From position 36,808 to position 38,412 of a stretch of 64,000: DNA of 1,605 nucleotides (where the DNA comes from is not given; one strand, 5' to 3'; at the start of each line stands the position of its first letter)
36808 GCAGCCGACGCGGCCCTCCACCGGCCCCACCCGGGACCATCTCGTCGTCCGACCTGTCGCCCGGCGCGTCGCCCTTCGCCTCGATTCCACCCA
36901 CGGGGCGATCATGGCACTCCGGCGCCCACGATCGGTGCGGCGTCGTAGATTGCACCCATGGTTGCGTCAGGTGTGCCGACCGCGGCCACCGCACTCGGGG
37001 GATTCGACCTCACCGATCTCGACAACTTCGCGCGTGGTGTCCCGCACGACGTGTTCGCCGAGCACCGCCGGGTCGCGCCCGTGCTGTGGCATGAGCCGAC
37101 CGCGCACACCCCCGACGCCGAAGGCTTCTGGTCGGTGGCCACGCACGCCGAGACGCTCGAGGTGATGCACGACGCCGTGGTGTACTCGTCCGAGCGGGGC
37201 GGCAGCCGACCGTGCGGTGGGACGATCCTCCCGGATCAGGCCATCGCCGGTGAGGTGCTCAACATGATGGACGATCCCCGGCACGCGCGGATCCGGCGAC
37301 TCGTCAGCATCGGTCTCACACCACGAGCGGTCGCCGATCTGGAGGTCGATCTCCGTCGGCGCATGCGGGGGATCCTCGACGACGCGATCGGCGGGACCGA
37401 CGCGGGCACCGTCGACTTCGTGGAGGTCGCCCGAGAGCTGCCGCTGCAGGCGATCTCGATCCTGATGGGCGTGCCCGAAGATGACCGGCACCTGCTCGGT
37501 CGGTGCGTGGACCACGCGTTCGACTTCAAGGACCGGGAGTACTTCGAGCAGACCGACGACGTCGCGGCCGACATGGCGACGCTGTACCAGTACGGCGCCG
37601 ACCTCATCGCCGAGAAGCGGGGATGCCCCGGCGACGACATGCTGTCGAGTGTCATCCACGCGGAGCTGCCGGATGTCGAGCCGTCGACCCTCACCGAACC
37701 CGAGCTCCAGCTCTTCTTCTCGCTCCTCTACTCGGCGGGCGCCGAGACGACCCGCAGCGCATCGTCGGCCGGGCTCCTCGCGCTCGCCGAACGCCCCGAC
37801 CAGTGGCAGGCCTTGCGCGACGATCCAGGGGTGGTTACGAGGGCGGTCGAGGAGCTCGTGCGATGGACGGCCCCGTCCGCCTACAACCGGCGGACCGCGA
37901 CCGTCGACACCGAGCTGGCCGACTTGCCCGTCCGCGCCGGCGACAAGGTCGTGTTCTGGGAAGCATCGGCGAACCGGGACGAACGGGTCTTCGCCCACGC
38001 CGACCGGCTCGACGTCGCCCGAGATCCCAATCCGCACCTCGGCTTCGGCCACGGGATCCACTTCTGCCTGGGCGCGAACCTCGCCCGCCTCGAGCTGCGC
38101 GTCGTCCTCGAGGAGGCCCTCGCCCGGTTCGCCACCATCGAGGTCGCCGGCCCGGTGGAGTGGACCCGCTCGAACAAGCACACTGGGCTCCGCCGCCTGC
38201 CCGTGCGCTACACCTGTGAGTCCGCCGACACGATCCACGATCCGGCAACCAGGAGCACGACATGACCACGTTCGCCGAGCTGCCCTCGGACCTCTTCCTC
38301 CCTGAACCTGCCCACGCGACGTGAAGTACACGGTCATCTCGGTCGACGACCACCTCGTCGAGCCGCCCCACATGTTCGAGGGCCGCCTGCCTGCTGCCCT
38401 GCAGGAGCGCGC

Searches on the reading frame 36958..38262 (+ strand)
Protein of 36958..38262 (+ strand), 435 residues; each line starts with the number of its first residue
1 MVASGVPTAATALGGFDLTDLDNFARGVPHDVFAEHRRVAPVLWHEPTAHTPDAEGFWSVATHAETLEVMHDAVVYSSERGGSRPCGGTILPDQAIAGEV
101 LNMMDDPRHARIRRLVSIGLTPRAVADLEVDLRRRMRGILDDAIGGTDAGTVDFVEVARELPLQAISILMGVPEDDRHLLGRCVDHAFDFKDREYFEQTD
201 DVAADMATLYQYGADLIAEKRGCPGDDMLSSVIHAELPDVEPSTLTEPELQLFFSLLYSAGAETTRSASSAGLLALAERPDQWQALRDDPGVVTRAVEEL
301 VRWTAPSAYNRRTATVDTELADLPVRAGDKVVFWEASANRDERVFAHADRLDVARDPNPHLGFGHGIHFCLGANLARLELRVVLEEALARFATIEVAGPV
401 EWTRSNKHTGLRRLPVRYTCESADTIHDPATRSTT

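Call 28: find_homologous_proteins(query=window:36958-38262:+, max_evalue=1e-100)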
Query window:36958-38262:+ (435 aa): 5270 proteins with E <= 1e-100 among 8000 candidates; the best 120 are listed.
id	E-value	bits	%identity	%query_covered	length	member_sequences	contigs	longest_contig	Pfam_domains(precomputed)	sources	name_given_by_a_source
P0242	8.7e-291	983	100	100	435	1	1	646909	PF00067.28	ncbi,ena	-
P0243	1.8e-250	850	87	97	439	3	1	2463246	PF00067.28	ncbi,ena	-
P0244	6.4e-244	828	84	100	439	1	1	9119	PF00067.28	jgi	jgi:cytochrome P450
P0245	1.9e-237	807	83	100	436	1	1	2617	PF00067.28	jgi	-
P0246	5.1e-235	799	82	99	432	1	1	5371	PF00067.28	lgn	-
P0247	3.7e-234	796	83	98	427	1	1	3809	PF00067.28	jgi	jgi:cytochrome P450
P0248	1.7e-232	791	83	96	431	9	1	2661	PF00067.28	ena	-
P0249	3.8e-232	789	81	99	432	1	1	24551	PF00067.28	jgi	jgi:cytochrome P450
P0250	6.0e-231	785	81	100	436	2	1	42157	PF00067.28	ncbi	-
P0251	2.1e-230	784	83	96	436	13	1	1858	PF00067.28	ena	-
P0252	1.7e-228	777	83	95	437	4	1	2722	PF00067.28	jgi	-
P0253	3.5e-215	733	79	96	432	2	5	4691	PF00067.28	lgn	-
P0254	2.3e-189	648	71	95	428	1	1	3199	PF00067.28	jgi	jgi:cytochrome P450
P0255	4.6e-189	647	71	96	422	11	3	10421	PF00067.28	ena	-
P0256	4.8e-188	644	70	97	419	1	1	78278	PF00067.28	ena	-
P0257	1.5e-187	642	70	96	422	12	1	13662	PF00067.28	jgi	jgi:cytochrome P450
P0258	4.6e-187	641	70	95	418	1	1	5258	PF00067.28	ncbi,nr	ncbi:MAG TPA: cytochrome P450 [Acidimicrobiia bacterium]|nr:cytochrome P450 [Acidimicrobiia bacteriu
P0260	1.7e-186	639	71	96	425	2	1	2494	PF00067.28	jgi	jgi:cytochrome P450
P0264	7.0e-185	634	70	94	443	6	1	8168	PF00067.28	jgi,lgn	jgi:cytochrome P450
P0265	1.4e-184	633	70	95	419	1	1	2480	PF00067.28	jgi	jgi:cytochrome P450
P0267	2.1e-184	632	70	96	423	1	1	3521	PF00067.28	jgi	jgi:cytochrome P450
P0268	2.9e-184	632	67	100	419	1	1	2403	PF00067.28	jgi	jgi:cytochrome P450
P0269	3.9e-184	631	70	96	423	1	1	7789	PF00067.28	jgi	jgi:cytochrome P450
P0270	6.6e-184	630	70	96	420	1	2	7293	PF00067.28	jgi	jgi:cytochrome P450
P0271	1.2e-183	630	67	100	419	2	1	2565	PF00067.28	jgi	jgi:cytochrome P450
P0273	3.6e-183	628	70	95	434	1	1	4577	PF00067.28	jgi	jgi:cytochrome P450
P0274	3.8e-183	628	69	95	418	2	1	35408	PF00067.28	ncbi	ncbi:MAG TPA: cytochrome P450 [Acidimicrobiia bacterium]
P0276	1.0e-182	627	70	96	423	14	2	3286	PF00067.28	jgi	jgi:cytochrome P450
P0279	7.1e-182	624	68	100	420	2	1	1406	PF00067.28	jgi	jgi:cytochrome P450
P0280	7.7e-182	624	69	94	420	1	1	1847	PF00067.28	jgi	jgi:cytochrome P450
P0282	3.4e-181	621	70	96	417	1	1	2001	PF00067.28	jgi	jgi:cytochrome P450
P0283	4.7e-179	614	66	100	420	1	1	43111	PF00067.28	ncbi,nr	ncbi:MAG TPA: cytochrome P450 [Acidimicrobiia bacterium]|nr:cytochrome P450 [Acidimicrobiia bacteriu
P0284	9.7e-176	603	66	96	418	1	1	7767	PF00067.28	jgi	jgi:cytochrome P450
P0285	3.3e-175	602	69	95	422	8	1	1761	PF00067.28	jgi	jgi:cytochrome P450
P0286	1.3e-169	583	67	91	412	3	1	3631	PF00067.28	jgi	jgi:cytochrome P450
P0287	3.0e-168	579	67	94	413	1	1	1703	PF00067.28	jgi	jgi:cytochrome P450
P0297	9.8e-166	571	65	94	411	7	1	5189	PF00067.28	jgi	jgi:cytochrome P450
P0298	1.2e-165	570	65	93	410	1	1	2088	PF00067.28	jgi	jgi:cytochrome P450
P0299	2.0e-165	570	64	94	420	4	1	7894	PF00067.28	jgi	jgi:cytochrome P450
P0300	2.1e-165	569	65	94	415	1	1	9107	PF00067.28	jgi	jgi:cytochrome P450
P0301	2.5e-165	569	65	96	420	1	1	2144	PF00067.28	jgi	jgi:cytochrome P450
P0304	1.1e-164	567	66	92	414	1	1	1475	PF00067.28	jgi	jgi:cytochrome P450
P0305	1.3e-164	567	65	94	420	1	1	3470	PF00067.28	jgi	jgi:cytochrome P450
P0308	1.6e-164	567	64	92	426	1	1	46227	PF00067.28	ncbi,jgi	jgi:cytochrome P450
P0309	2.4e-164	566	65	93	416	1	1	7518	PF00067.28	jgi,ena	jgi:cytochrome P450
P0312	3.6e-164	565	62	96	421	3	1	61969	PF00067.28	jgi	jgi:cytochrome P450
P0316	8.2e-164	564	64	94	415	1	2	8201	PF00067.28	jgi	jgi:cytochrome P450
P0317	1.1e-163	564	65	91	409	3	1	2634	PF00067.28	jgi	jgi:cytochrome P450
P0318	3.8e-163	562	65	93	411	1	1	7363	PF00067.28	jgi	jgi:cytochrome P450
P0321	7.6e-163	561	62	94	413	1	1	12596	PF00067.28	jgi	jgi:cytochrome P450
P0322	9.0e-163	561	63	93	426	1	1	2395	PF00067.28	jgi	jgi:cytochrome P450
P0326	1.1e-162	560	65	94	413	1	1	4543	PF00067.28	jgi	jgi:cytochrome P450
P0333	2.8e-162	559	64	94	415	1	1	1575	PF00067.28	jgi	jgi:cytochrome P450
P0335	3.2e-162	559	63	93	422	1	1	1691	PF00067.28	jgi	jgi:cytochrome P450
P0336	3.2e-162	559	65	93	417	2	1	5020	PF00067.28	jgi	jgi:cytochrome P450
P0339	3.8e-162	559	63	94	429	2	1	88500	PF00067.28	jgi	jgi:cytochrome P450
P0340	7.5e-162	558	63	96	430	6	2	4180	PF00067.28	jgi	jgi:cytochrome P450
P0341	8.0e-162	558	64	93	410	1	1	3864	PF00067.28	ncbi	ncbi:MAG: cytochrome P450 [Candidatus Binatia bacterium]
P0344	1.2e-161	557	62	96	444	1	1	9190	PF00067.28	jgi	jgi:cytochrome P450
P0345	1.4e-161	557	64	93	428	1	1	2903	PF00067.28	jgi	jgi:cytochrome P450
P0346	1.8e-161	556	64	94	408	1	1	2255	PF00067.28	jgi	jgi:cytochrome P450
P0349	1.9e-161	556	64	94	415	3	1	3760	PF00067.28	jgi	jgi:cytochrome P450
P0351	2.0e-161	556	64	94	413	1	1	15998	PF00067.28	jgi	jgi:cytochrome P450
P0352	2.1e-161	556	63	94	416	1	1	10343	PF00067.28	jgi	jgi:cytochrome P450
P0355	2.7e-161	556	64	92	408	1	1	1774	PF00067.28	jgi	jgi:cytochrome P450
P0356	4.3e-161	555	63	94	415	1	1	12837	PF00067.28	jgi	jgi:cytochrome P450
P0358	6.4e-161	555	64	92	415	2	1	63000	PF00067.28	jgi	jgi:cytochrome P450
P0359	6.7e-161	555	63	94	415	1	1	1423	PF00067.28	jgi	jgi:cytochrome P450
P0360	7.8e-161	554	64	90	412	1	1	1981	PF00067.28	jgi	jgi:cytochrome P450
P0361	8.5e-161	554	64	94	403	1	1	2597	PF00067.28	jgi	jgi:cytochrome P450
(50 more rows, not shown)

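Call 29: find_encoding_contigs(protein=P0243, flank=10000, max_places=3)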
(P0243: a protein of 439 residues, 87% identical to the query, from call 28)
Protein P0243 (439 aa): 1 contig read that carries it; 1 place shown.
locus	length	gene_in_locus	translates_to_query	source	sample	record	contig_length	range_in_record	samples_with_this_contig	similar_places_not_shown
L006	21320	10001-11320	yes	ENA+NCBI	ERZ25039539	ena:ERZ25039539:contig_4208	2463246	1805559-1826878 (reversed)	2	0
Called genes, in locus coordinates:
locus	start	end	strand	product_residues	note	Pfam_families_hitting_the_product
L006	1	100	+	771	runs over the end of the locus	PF00884:Sulfatase, PF01663:Phosphodiest (faint), PF16347:SGSH_C (weak)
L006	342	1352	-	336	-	-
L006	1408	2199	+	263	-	PF00106:adh_short, PF08659:KR, PF13561:adh_short_C2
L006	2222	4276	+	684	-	PF04879:Molybdop_Fe4S4, PF00384:Molybdopterin, PF01568:Molydop_binding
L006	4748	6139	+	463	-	PF13487:HD_5, PF01966:HD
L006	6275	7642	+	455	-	-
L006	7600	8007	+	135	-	-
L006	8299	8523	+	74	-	-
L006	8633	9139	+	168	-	PF03729:DUF308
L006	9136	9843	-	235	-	PF00520:Ion_trans (faint), PF07885:Ion_trans_2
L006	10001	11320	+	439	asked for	PF00067:p450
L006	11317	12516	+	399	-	PF04909:Amidohydro_2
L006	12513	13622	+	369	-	-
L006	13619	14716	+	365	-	-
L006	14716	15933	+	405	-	PF00282:Pyridoxal_deC, PF00266:Aminotran_5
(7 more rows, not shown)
